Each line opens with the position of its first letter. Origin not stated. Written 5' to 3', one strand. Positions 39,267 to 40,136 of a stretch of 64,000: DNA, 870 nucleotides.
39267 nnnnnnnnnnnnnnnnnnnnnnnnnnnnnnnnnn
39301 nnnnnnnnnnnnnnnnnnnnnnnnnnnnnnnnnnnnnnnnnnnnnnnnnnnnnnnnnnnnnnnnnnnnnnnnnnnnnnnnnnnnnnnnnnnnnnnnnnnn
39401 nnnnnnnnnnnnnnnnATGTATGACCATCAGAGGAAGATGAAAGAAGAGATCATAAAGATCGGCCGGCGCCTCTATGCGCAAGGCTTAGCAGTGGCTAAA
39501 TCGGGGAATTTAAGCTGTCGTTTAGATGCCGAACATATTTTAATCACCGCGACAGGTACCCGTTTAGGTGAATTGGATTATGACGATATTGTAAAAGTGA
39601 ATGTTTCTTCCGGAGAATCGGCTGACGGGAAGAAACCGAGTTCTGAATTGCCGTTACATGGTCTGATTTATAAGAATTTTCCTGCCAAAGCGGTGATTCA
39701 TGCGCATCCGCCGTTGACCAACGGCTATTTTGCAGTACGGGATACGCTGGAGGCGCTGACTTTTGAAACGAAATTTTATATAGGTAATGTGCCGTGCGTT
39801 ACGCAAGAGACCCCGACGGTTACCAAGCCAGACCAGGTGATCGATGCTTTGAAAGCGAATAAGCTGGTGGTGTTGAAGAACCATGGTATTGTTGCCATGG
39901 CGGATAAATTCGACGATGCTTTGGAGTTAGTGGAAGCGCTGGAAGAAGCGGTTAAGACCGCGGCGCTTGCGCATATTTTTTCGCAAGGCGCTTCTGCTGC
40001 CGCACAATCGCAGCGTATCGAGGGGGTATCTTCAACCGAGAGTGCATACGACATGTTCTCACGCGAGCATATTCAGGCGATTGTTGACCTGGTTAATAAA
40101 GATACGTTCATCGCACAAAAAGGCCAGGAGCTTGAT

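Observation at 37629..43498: A DHAP-shunt-like 5'-deoxyadenosine/MTA salvage module linked to an ALDH and an acyl-CoA ligase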

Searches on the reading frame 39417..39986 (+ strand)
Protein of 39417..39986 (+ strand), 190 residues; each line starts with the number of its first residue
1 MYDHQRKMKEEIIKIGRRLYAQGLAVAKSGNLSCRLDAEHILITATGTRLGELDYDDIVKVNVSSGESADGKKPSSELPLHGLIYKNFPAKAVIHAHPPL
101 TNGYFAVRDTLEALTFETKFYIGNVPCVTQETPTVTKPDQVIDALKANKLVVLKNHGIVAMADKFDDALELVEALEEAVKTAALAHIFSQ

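Call 54: search_dna_similar(query=window:39417-39986:+, collection=plasmids, mode=protein, max_rows=40, max_evalue=0.000001)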
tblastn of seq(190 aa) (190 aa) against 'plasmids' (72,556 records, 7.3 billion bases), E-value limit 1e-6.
Records with a match: 1063; places in all: 1159; records where one place covers at least 80% of the query: 452.
Best place of each record, by identity: <60% 1063.
By first word of the organism name: Klebsiella 485; Rhizobium 151; Enterobacter 99; Sinorhizobium 76; Escherichia 44; Citrobacter 29; Streptomyces 16; Salmonella 13; Burkholderia 11; Haloarcula 10; and 70 more.
By predicted mobility (MOB-suite, as given by PLSDB): conjugative 508; non-mobilizable 305; mobilizable 250.
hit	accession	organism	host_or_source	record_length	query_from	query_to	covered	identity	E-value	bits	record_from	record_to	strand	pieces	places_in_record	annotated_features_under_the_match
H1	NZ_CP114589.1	Salinivibrio kushneri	-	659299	1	167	88%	32.6%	6e-14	76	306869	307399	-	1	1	aldolase | otnK: 3-oxo-tetronate kinase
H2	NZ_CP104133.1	Sinorhizobium sp. K101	Phaseolus vulgaris,cell ...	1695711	5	166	85%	33.5%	5e-13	74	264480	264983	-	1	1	none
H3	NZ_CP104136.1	Sinorhizobium sp. C101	Phaseolus vulgaris,cell ...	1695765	5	166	85%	33.5%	5e-13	74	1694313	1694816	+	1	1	record has no annotation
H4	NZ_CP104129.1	Sinorhizobium sp. M103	Phaseolus vulgaris,cell ...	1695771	5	166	85%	33.5%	5e-13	74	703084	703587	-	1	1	none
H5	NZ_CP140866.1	Rhizobium leguminosarum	Trifolium pratense,whole organism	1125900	5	166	85%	33.1%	7e-12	70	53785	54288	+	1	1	record has no annotation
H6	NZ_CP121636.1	Rhizobium leguminosarum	Trifolium ambiguum,cell culture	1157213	5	166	85%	33.1%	7e-12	70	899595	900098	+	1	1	record has no annotation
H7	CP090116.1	Rhizobium leguminosarum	Trifolium ambiguum,Cell culture,Plant ...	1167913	5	166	85%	33.1%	7e-12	70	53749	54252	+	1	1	aldolase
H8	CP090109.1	Rhizobium leguminosarum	Trifolium ambiguum,Cell culture,Plant ...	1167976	5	166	85%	33.1%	7e-12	70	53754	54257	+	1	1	aldolase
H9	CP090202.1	Rhizobium leguminosarum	Trifolium ambiguum,Cell culture,nodule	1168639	5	166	85%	33.1%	7e-12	70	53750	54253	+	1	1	aldolase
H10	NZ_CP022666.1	Rhizobium leguminosarum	single cell,root nodules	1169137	5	166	85%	33.1%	7e-12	70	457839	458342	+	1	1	record has no annotation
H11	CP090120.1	Rhizobium leguminosarum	Trifolium ambiguum,Cell culture,Plant ...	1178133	5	166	85%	33.1%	7e-12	70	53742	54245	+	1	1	aldolase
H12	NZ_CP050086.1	Rhizobium leguminosarum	Trifolium pratense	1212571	5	166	85%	33.1%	7e-12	70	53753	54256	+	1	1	record has no annotation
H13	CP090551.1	Rhizobium leguminosarum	Trifolium pratense,Cell culture,Plant ...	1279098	5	166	85%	33.1%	7e-12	70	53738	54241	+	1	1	aldolase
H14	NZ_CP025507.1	Rhizobium leguminosarum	Pisum sativum,pea nodule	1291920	5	166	85%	33.1%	7e-12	70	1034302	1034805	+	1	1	record has no annotation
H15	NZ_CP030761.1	Rhizobium leguminosarum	Genomic DNA from Bacterial pure culture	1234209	5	166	85%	33.1%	2e-11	69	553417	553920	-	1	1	record has no annotation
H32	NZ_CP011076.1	Brevibacillus laterosporus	Oryza sativa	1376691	5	157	81%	33.8%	9e-19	90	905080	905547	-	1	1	none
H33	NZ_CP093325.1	Bacillus sp. N5-665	whole organism,peat soil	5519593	1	163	86%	31.5%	4e-13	74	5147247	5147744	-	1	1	none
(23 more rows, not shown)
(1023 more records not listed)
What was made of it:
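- Tried and rejected: The plasmid tblastn hits were all about 32% identical (call 54).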

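Call 55: get_annotated_region(hit=H32, flank=5000)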
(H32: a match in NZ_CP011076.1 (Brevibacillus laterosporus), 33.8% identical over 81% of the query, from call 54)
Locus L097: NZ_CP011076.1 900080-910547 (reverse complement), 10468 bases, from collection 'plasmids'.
description: Brevibacillus laterosporus strain B9 plasmid unnamed2, complete sequence
organism: Brevibacillus laterosporus (NCBI taxid 1465)
taxonomy: Bacteria; Bacillota; Bacilli; Bacillales; Paenibacillaceae; Brevibacillus; Brevibacillus laterosporus
host: -; source: Oryza sativa; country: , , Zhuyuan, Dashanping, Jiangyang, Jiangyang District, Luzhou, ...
typing (MOB-suite, as given by PLSDB): non-mobilizable
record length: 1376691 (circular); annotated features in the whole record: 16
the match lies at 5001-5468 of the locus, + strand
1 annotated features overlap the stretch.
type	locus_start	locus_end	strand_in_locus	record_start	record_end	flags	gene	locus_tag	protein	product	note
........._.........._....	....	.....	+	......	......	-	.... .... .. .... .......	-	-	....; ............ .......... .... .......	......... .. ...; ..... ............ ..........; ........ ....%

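Call 56: get_annotated_region(hit=H33, flank=5000)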
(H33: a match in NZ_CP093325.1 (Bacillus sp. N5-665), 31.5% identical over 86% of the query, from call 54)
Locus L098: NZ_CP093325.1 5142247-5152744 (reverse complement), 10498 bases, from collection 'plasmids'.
description: Bacillus sp. N5-665 strain N5/665 plasmid p1, complete sequence
organism: Bacillus sp. N5-665 (NCBI taxid 2925318)
taxonomy: Bacteria; Bacillota; Bacilli; Bacillales; Bacillaceae; Bacillus; Bacillus sp. N5-665
host: -; source: whole organism,peat soil; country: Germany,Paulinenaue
typing (MOB-suite, as given by PLSDB): non-mobilizable
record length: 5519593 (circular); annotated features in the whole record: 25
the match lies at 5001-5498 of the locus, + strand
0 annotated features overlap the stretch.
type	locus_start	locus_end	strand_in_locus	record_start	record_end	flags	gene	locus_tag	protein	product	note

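Call 62: search_protein_families(library=ncbifam, proteins=[L097:1393-2601:+, L097:3870-4931:+, L097:4932-5819:+, L097:5926-7245:+, L097:7982-9259:+, L098:2667-3896:+, L098:3906-4952:+, L098:5001-5648:+], max_evalue=1e-10)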
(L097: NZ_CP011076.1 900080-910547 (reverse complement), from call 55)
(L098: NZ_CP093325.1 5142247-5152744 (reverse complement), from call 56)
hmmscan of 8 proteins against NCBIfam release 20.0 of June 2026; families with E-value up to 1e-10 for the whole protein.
L097:1393-2601:+ (402 aa): 1 family
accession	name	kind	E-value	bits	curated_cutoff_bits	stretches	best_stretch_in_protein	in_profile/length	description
TIGR00804.1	nupC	subfamily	1.3e-140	469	442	1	4-401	1-401/401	NupC/NupG family nucleoside CNT transporter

L097:3870-4931:+ (353 aa): 8 families
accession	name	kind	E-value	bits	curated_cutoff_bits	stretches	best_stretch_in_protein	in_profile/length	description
NF004326.0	PRK05720.1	subfamily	8.7e-150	498.4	271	1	5-349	10-355/358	s-methyl-5-thioribose-1-phosphate isomerase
TIGR00512.1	salvage_mtnA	equivalog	1.3e-138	461.6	279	1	6-335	1-334/335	S-methyl-5-thioribose-1-phosphate isomerase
TIGR00524.1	eIF-2B_rel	subfamily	9.9e-123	409.1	185.85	1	32-335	1-302/303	S-methyl-5-thioribose-1-phosphate isomerase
NF004700.0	PRK06036.1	equivalog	3e-109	365.2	528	1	11-340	9-334/339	S-methyl-5-thioribose-1-phosphate isomerase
NF004436.0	PRK05772.1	equivalog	5.4e-102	341.7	521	1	5-346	16-361/363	S-methyl-5-thioribose-1-phosphate isomerase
TIGR00511.1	ribulose_e2b2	equivalog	1.1e-62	212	314.1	1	35-334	2-286/301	ribose 1,5-bisphosphate isomerase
NF006210.0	PRK08335.1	equivalog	3.4e-22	79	339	1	113-338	71-273/275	translation initiation factor IF-2B subunit alpha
NF004994.0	PRK06372.1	equivalog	6.8e-19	68.2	249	1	187-336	111-248/253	translation initiation factor IF-2B subunit delta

L097:4932-5819:+ (295 aa): 26 families (the best 25 are shown)
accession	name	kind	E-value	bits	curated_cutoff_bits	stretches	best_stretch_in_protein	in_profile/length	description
NF043034.1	OxoTetrPhDc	equivalog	1.3e-43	149.2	250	1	23-224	1-204/205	3-oxo-tetronate 4-phosphate decarboxylase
NF005302.0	PRK06833.1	equivalog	6.6e-35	120.5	264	1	26-226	5-205/214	L-fuculose-phosphate aldolase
NF005123.0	PRK06557.1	subfamily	4.1e-34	118.2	251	1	22-225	7-213/223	L-ribulose-5-phosphate 4-epimerase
NF040649.1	FucA_Meth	equivalog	5.1e-33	114.5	250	1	29-209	4-178/179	L-fuculose phosphate aldolase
NF006208.0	PRK08333.1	equivalog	3.5e-32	111.6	267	1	26-208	4-183/189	aldolase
NF053831.1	RU1PAldHalo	equivalog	1.9e-29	102.7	300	1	46-225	22-200/208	ribulose-1-phosphate aldolase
NF006672.0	PRK09220.1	equivalog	3.4e-27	95.2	226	1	21-124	5-108/209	methylthioribulose 1-phosphate dehydratase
TIGR03328.1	salvage_mtnB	equivalog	4.3e-27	94.9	137.05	1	31-122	1-93/194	methylthioribulose 1-phosphate dehydratase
NF006047.0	PRK08193.1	subfamily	3.7e-26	92.1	257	1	27-212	5-204/231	L-ribulose-5-phosphate 4-epimerase AraD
NF009003.0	PRK12348.1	subfamily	4.5e-26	91.9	331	1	26-212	3-201/228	L-ribulose-5-phosphate 4-epimerase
NF009625.0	PRK13145.1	equivalog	7.7e-26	91.1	369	1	26-153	7-135/235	L-ribulose-5-phosphate 4-epimerase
NF006413.0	PRK08660.1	equivalog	9.3e-26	90.8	203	1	28-211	3-181/184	aldolase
NF005984.0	PRK08087.1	subfamily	5.4e-25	88.4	264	1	24-205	3-182/215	L-fuculose-phosphate aldolase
NF004979.0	PRK06357.1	equivalog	9e-25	87.3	216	1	28-210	7-201/221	hypothetical protein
TIGR01086.1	fucA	equivalog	9.8e-23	81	400.25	1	25-204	3-180/214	L-fuculose-phosphate aldolase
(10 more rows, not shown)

L097:5926-7245:+ (439 aa): 5 families
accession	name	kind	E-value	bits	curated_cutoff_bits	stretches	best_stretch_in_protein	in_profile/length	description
TIGR00900.1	2A0121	subfamily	6.9e-47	160.5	319.6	1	38-392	5-363/364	H+ Antiporter protein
NF052575.1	MFS_efflux_Tap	equivalog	1.3e-19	70.5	625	1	64-412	35-392/401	multidrug efflux MFS transporter Tap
NF007792.0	PRK10489.1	equivalog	9.7e-15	54.5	324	1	52-429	37-413/419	enterobactin transporter EntS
NF000245.1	macrolide_MefA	exception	1.9e-12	47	675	1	50-416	27-396/405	macrolide efflux MFS transporter Mef(A)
NF006386.0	PRK08633.1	equivalog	1.2e-11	43.1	1221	1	63-414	42-402/1147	acyl-[ACP]--phospholipid O-acyltransferase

L097:7982-9259:+ (425 aa): 6 families
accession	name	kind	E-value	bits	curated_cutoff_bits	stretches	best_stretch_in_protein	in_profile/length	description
NF040817.1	GdhA_Arch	equivalog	4.5e-171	569.6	750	1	16-425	4-417/419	glutamate dehydrogenase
NF041398.1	GluDhGdhB_Halo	equivalog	5.6e-148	493.2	620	1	20-423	5-407/410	glutamate dehydrogenase GdhB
NF006929.0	PRK09414.1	equivalog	8.2e-87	292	536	1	39-424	50-444/445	NADP-specific glutamate dehydrogenase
NF010633.0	PRK14030.1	subfamily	3.9e-69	233.8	743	1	39-419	46-439/445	glutamate dehydrogenase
NF010634.0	PRK14031.1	equivalog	1.1e-65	221.9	822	1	40-399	47-416/444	NADP-specific glutamate dehydrogenase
NF035922.1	Trp_DH_ScyB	equivalog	1.9e-23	83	600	1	73-366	31-297/346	tryptophan dehydrogenase ScyB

L098:2667-3896:+ (409 aa): 1 family
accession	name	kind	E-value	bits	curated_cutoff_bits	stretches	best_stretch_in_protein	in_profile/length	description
TIGR01767.2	MTRK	equivalog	5.2e-128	427.5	275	1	10-399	4-399/401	S-methyl-5-thioribose kinase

L098:3906-4952:+ (348 aa): 8 families
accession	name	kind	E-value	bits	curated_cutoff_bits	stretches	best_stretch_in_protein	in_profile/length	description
NF004326.0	PRK05720.1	subfamily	8.4e-154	511.6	271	1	2-348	6-353/358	s-methyl-5-thioribose-1-phosphate isomerase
TIGR00512.1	salvage_mtnA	equivalog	2.9e-136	453.8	279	1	9-336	3-334/335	S-methyl-5-thioribose-1-phosphate isomerase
TIGR00524.1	eIF-2B_rel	subfamily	3.8e-116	387.5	185.85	1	34-336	2-302/303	S-methyl-5-thioribose-1-phosphate isomerase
NF004436.0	PRK05772.1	equivalog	5.9e-103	344.9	521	1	4-347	14-361/363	S-methyl-5-thioribose-1-phosphate isomerase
NF004700.0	PRK06036.1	equivalog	1.2e-102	343.4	528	1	9-342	4-335/339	S-methyl-5-thioribose-1-phosphate isomerase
TIGR00511.1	ribulose_e2b2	equivalog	7.9e-61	205.9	314.1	1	39-335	5-286/301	ribose 1,5-bisphosphate isomerase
NF006210.0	PRK08335.1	equivalog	2.8e-22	79.3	339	1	41-338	11-272/275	translation initiation factor IF-2B subunit alpha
NF004994.0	PRK06372.1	equivalog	2.5e-16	59.8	249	1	188-337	111-248/253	translation initiation factor IF-2B subunit delta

L098:5001-5648:+ (215 aa): 25 families
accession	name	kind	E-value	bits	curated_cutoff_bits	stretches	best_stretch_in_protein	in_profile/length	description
NF005302.0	PRK06833.1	equivalog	1.5e-121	403.6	264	1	3-215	1-213/214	L-fuculose-phosphate aldolase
NF053831.1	RU1PAldHalo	equivalog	2.3e-56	190.6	300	1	5-214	2-208/208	ribulose-1-phosphate aldolase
NF005984.0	PRK08087.1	subfamily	7e-47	160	264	1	9-214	7-211/215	L-fuculose-phosphate aldolase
TIGR01086.1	fucA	equivalog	4.7e-44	150.7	400.25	1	11-213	8-209/214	L-fuculose-phosphate aldolase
NF005123.0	PRK06557.1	subfamily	1.7e-40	139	251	1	5-214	9-222/223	L-ribulose-5-phosphate 4-epimerase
NF004527.0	PRK05874.1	equivalog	2.7e-31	108.8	308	1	9-208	8-209/218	L-fuculose-phosphate aldolase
NF006208.0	PRK08333.1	equivalog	1e-30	106.8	267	1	8-189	5-184/189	aldolase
NF006047.0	PRK08193.1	subfamily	4.9e-29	101.5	257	1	9-117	6-114/231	L-ribulose-5-phosphate 4-epimerase AraD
NF043034.1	OxoTetrPhDc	equivalog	1e-27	97.2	250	1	7-205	4-204/205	3-oxo-tetronate 4-phosphate decarboxylase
NF009003.0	PRK12348.1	subfamily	9.2e-26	90.9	331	1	6-117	2-113/228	L-ribulose-5-phosphate 4-epimerase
NF009625.0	PRK13145.1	equivalog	4.3e-25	88.6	369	1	1-117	1-117/235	L-ribulose-5-phosphate 4-epimerase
TIGR00760.1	araD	equivalog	5.5e-25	87.9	389.1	1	9-117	6-114/228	L-ribulose-5-phosphate 4-epimerase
NF040649.1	FucA_Meth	equivalog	8.9e-25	87.6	250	1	12-188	6-176/179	L-fuculose phosphate aldolase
NF004979.0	PRK06357.1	equivalog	1e-22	80.5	216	1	3-190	1-200/221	hypothetical protein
TIGR03328.1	salvage_mtnB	equivalog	1.7e-22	79.9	137.05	1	13-107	2-96/194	methylthioribulose 1-phosphate dehydratase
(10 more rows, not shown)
